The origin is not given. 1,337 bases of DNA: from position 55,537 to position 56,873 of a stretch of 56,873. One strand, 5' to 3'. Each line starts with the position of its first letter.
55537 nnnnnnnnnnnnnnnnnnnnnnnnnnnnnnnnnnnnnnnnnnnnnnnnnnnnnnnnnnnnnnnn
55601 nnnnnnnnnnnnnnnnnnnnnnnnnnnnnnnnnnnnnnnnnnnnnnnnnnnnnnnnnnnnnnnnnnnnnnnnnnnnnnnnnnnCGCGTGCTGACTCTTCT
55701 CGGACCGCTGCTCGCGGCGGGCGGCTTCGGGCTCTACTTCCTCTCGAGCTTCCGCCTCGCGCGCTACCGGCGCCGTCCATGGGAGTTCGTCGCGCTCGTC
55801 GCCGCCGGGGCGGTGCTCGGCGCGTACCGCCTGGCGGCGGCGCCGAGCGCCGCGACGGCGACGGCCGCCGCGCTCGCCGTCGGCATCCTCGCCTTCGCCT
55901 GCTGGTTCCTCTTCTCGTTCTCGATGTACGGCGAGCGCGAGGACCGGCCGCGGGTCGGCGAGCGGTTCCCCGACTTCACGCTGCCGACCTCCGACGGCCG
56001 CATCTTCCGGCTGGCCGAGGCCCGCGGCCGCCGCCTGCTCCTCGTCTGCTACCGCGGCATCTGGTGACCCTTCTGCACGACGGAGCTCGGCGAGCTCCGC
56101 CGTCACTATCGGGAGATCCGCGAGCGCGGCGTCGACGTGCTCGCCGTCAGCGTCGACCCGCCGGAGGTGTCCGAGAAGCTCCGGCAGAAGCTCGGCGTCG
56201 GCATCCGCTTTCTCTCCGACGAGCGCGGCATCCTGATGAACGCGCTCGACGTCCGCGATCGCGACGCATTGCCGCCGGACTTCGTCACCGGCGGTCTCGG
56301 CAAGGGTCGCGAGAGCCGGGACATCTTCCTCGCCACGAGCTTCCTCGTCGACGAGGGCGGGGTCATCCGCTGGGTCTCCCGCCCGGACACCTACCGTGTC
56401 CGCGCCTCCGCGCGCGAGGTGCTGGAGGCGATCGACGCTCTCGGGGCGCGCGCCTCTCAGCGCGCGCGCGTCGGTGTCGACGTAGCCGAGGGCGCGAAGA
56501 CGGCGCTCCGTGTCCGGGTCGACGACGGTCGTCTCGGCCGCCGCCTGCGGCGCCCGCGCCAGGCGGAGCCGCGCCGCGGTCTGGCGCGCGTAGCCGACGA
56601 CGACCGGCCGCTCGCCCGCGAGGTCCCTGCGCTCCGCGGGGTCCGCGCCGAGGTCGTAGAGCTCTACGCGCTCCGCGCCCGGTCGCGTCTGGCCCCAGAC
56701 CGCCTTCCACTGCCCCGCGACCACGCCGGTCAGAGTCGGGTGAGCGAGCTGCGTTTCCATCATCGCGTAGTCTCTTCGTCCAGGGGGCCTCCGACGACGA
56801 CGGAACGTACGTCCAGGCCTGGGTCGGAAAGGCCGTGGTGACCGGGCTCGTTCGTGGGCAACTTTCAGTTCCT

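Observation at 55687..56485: In-frame TGA at the redox-Cys column of a membrane-anchored peroxiredoxin-like protein: probable selenoprotein split by ORF calling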

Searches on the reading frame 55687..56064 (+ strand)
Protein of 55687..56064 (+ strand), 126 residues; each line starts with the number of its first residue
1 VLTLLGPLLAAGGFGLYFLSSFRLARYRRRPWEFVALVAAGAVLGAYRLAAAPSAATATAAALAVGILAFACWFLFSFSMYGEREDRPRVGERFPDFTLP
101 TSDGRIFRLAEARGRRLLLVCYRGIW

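Call 11: find_encoding_contigs(protein=window:55687-56064:+, flank=10000)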
Protein seq(126 aa) (126 aa): 2 contigs read that carry it; 2 places shown.
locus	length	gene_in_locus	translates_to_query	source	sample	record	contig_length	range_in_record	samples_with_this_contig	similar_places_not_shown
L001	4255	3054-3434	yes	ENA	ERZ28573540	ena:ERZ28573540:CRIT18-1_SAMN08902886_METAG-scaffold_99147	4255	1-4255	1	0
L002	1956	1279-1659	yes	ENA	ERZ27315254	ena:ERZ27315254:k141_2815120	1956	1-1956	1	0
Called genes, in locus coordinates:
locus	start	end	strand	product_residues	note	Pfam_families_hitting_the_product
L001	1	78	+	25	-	?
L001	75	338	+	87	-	-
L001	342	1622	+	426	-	PF05631:MFS_5, PF07690:MFS_1, PF12832:MFS_1_like (weak), PF07690:MFS_1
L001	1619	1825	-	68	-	-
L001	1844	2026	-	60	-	-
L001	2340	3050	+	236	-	PF02798:GST_N, PF13417:GST_N_3, PF13409:GST_N_2, PF00043:GST_C, PF14497:GST_C_3 (weak), PF13410:GST_C_2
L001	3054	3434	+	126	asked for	-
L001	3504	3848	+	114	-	PF00578:AhpC-TSA (faint)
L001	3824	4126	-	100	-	-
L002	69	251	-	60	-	-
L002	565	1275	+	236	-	PF02798:GST_N, PF13417:GST_N_3, PF13409:GST_N_2, PF00043:GST_C, PF14497:GST_C_3 (weak), PF13410:GST_C_2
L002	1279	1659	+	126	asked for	-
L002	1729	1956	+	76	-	?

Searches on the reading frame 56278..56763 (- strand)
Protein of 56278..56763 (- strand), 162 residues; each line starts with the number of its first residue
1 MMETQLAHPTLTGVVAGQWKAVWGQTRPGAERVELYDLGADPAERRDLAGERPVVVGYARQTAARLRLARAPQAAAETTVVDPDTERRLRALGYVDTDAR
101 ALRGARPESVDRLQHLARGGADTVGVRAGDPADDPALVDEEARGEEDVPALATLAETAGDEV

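Call 5: search_protein_families(library=pfam, proteins=[window:56278-56763:-], max_evalue=0.01)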
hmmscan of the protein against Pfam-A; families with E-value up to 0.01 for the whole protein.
seq(162 aa): 0 families
